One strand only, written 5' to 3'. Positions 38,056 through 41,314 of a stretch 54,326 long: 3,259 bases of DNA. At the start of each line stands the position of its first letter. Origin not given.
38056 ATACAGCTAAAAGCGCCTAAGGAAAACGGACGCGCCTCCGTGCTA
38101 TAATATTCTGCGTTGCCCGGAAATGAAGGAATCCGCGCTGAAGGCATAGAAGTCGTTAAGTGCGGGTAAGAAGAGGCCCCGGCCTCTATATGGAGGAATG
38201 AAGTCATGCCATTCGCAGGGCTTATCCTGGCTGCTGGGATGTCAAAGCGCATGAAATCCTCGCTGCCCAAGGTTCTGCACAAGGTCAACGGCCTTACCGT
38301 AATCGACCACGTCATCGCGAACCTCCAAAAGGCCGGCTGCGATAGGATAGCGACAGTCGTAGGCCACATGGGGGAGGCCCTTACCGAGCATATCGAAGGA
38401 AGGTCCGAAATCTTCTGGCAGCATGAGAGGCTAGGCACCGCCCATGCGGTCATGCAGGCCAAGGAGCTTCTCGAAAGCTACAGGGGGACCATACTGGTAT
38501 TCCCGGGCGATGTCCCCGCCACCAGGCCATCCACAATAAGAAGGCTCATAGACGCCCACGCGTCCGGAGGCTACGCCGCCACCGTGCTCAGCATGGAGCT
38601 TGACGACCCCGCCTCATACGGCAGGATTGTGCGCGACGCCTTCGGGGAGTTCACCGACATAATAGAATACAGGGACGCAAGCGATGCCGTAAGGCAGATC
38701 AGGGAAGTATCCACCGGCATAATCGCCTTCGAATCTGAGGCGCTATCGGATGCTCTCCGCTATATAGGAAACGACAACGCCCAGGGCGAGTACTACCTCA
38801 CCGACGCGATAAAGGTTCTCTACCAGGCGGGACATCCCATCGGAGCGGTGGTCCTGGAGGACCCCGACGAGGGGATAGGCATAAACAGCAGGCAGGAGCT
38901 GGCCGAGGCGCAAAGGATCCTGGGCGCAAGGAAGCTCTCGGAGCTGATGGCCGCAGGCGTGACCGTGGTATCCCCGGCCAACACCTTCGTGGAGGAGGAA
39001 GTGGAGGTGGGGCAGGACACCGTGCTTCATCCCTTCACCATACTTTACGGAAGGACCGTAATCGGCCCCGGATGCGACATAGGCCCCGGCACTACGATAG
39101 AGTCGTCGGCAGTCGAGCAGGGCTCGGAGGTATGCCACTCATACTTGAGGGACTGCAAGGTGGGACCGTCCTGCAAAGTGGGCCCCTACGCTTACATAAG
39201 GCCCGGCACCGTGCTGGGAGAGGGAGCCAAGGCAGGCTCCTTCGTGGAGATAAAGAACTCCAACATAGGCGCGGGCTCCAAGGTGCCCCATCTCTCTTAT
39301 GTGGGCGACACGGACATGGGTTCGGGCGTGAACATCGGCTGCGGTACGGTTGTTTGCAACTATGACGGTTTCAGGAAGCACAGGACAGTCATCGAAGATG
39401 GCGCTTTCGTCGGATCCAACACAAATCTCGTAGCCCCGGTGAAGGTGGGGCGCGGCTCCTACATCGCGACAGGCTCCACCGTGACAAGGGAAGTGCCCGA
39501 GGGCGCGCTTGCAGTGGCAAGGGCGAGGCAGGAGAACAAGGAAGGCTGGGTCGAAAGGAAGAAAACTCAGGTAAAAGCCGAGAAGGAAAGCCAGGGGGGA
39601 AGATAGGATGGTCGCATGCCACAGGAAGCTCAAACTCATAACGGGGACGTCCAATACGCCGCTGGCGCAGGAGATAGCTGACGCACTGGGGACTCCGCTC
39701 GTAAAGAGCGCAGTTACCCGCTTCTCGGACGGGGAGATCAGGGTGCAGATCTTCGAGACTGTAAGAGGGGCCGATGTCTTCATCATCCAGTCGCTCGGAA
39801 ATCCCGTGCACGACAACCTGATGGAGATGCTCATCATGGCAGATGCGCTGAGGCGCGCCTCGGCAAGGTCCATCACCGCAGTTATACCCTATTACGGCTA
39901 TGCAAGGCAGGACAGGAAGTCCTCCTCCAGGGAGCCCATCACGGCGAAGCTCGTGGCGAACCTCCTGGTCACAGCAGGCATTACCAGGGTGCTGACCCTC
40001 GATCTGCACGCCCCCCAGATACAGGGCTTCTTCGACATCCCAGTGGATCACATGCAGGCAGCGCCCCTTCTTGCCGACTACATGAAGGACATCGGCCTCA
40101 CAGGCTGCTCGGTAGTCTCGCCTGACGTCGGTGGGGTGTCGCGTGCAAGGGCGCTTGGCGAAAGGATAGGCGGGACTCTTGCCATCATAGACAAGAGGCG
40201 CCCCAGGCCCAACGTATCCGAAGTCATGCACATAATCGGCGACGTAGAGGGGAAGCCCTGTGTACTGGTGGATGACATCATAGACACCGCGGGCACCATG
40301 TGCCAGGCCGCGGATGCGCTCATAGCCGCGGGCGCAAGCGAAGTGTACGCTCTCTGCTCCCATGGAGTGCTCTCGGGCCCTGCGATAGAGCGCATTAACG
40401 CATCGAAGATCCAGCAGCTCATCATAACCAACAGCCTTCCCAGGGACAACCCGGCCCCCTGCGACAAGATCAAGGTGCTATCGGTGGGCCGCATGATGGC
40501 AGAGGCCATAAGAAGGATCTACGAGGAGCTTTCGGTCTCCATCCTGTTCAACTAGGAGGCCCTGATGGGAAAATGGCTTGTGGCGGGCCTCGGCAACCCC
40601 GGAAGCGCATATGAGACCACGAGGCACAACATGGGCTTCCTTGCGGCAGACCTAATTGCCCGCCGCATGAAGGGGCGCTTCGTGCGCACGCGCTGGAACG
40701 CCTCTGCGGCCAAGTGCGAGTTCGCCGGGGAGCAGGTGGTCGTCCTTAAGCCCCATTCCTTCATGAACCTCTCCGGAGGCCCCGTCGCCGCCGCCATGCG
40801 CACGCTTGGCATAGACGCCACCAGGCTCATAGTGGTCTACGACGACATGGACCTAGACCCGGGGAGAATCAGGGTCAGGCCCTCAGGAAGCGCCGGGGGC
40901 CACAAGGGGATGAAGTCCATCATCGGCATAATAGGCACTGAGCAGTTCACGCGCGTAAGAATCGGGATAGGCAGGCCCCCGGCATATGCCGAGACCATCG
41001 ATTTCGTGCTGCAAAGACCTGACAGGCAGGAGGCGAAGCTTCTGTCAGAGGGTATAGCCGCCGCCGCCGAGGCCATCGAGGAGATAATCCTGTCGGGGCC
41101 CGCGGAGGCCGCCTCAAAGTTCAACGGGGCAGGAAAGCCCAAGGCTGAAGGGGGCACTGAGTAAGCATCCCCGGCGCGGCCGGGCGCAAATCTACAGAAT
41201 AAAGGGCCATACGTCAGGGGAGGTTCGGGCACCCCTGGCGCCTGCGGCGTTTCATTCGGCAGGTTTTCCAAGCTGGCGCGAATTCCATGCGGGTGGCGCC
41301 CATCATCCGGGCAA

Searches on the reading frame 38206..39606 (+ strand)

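Call 16: search_protein_families(library=ncbifam, proteins=[window:38206-39606:+], max_evalue=0.00001)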
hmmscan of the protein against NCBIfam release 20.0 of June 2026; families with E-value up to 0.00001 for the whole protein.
window:38206-39606:+ (466 aa): 35 families (the best 25 are shown)
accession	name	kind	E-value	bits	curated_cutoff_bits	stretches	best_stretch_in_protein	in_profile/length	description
NF010934.1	PRK14354.1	equivalog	5.3e-173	575.6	450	1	6-450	3-447/447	bifunctional UDP-N-acetylglucosamine diphosphorylase/glucosamine-1-phosphate N-acetyltransferase GlmU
TIGR01173.1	glmU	equivalog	1.5e-158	528.3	366.85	1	6-453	4-451/452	bifunctional UDP-N-acetylglucosamine diphosphorylase/glucosamine-1-phosphate N-acetyltransferase GlmU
NF010932.0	PRK14352.1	equivalog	4.9e-158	526.8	611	1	3-461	7-469/488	bifunctional UDP-N-acetylglucosamine diphosphorylase/glucosamine-1-phosphate N-acetyltransferase GlmU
NF010935.0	PRK14355.1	equivalog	9.6e-152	505.8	718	1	4-454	5-458/459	bifunctional UDP-N-acetylglucosamine diphosphorylase/glucosamine-1-phosphate N-acetyltransferase GlmU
NF010937.0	PRK14357.1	equivalog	1.2e-143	479.3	658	1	6-455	4-445/448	bifunctional UDP-N-acetylglucosamine diphosphorylase/glucosamine-1-phosphate N-acetyltransferase GlmU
NF010933.0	PRK14353.1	equivalog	3e-143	477.7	505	1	3-463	6-450/453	bifunctional UDP-N-acetylglucosamine diphosphorylase/glucosamine-1-phosphate N-acetyltransferase GlmU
NF010940.0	PRK14360.1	equivalog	6.3e-136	453.5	602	1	7-453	6-450/452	bifunctional UDP-N-acetylglucosamine diphosphorylase/glucosamine-1-phosphate N-acetyltransferase GlmU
NF006986.0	PRK09451.1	equivalog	5.6e-120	401.2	725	1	5-453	8-454/456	bifunctional UDP-N-acetylglucosamine diphosphorylase/glucosamine-1-phosphate N-acetyltransferase GlmU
NF010938.0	PRK14358.1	equivalog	6.4e-117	391.1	500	1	2-455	7-461/481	bifunctional N-acetylglucosamine-1-phosphate uridyltransferase/glucosamine-1-phosphate acetyltransferase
NF010936.0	PRK14356.1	equivalog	3.1e-116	389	666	1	4-445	7-450/456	bifunctional UDP-N-acetylglucosamine diphosphorylase/glucosamine-1-phosphate N-acetyltransferase GlmU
NF010939.0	PRK14359.1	equivalog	7.1e-91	304.9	592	1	6-449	6-423/430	bifunctional UDP-N-acetylglucosamine diphosphorylase/glucosamine-1-phosphate N-acetyltransferase GlmU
TIGR03992.1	Arch_glmU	subfamily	3.8e-55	187.4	292.1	2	5-309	3-293/393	bifunctional sugar-1-phosphate nucleotidylyltransferase/acetyltransferase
NF041173.1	Sug_nt_acttase_Thmprot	equivalog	2e-38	132.4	600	2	304-387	252-337/405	bifunctional sugar-1-phosphate nucleotidylyltransferase/acetyltransferase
NF041313.1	UDPGP_AglF_Halo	equivalog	5.8e-22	78.3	400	1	5-237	3-232/234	UTP--glucose-1-phosphate uridylyltransferase AglF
NF052502.1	man1P_GTase_Rv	exception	9.7e-19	67.4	440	2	7-159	5-162/352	mannose-1-phosphate guanylyltransferase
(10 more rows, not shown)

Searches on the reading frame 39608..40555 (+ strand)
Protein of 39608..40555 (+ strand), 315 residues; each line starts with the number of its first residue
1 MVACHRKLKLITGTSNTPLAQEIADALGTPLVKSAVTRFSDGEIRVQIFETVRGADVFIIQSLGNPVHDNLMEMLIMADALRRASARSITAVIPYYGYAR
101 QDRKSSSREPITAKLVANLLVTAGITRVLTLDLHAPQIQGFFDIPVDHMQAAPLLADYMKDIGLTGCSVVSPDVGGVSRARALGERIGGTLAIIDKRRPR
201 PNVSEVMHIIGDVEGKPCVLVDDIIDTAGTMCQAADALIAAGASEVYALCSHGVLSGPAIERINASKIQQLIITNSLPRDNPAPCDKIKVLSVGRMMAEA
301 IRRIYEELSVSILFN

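Call 16: search_protein_families(library=ncbifam, proteins=[window:39608-40555:+], max_evalue=0.00001)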
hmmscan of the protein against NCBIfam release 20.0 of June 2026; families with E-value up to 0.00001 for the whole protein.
window:39608-40555:+ (315 aa): 11 families
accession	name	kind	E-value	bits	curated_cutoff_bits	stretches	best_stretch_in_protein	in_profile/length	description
NF002320.0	PRK01259.1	subfamily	6.8e-142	472.5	297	1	5-315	4-315/316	ribose-phosphate diphosphokinase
NF002618.0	PRK02269.1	equivalog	1.2e-129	432.6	460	1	5-315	3-317/321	ribose-phosphate diphosphokinase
NF002758.0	PRK02812.1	equivalog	1.9e-121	405.2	518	1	5-314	19-329/330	ribose-phosphate pyrophosphokinase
TIGR01251.1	ribP_PPkin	subfamily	8.7e-119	396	113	1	9-315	2-309/309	ribose-phosphate diphosphokinase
NF003428.0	PRK04923.1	equivalog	4.3e-118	394.1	536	1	5-314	4-317/319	ribose-phosphate diphosphokinase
NF002844.0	PRK03092.1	equivalog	2e-110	369.1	438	1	5-315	9-323/326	ribose-phosphate diphosphokinase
NF002686.0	PRK02458.1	equivalog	2.6e-107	359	506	1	5-314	7-316/323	ribose-phosphate diphosphokinase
NF001815.0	PRK00553.1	equivalog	1.5e-86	290.6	484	1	10-314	11-321/332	ribose-phosphate pyrophosphokinase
NF002095.0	PRK00934.1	equivalog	1.3e-66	224.7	296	1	9-280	2-270/287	ribose-phosphate diphosphokinase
NF005537.0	PRK07199.1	subfamily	4e-45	154.2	322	1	15-303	10-292/301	ribose-phosphate diphosphokinase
NF005299.0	PRK06827.1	subfamily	6.3e-39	133.8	327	1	31-313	55-367/383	phosphoribosylpyrophosphate synthetase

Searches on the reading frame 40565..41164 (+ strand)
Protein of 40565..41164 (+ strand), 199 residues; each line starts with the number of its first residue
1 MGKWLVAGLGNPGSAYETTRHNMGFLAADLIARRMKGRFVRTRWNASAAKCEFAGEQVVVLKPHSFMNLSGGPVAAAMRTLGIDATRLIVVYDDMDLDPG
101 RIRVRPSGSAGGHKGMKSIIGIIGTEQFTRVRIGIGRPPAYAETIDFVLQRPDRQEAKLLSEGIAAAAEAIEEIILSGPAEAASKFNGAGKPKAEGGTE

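Call 16: search_protein_families(library=ncbifam, proteins=[window:40565-41164:+], max_evalue=0.00001)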
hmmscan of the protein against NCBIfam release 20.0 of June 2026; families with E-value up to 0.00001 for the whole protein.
window:40565-41164:+ (199 aa): 1 family
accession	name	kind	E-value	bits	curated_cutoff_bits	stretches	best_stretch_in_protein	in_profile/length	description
TIGR00447.2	pth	equivalog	4.2e-55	186.2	100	1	4-174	1-172/172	aminoacyl-tRNA hydrolase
